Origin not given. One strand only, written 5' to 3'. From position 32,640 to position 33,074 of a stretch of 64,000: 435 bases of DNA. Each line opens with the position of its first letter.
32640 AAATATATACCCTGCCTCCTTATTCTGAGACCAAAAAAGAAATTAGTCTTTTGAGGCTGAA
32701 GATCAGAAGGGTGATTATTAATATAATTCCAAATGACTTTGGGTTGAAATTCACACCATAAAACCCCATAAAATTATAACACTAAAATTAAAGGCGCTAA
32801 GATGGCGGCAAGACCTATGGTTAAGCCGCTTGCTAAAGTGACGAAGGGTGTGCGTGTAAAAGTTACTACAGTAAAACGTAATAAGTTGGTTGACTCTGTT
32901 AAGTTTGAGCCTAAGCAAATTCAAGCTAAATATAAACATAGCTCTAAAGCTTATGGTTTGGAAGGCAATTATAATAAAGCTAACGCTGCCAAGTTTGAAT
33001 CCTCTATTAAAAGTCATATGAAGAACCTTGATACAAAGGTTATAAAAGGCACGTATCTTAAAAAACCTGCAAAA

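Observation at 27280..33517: Two-partner secretion locus: TpsA with embedded LamG and MBG domains, followed by a coupled basic/acidic small-ORF pair (possible toxin-immunity module)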

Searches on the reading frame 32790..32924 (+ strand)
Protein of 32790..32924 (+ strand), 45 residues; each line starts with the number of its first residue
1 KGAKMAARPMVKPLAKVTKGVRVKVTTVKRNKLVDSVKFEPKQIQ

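Call 60: find_homologous_proteins(query=A6, max_evalue=10)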
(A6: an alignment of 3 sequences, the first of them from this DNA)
Query A6 (3 sequences): 4 candidates shared short words with the query, none scored E <= 10.
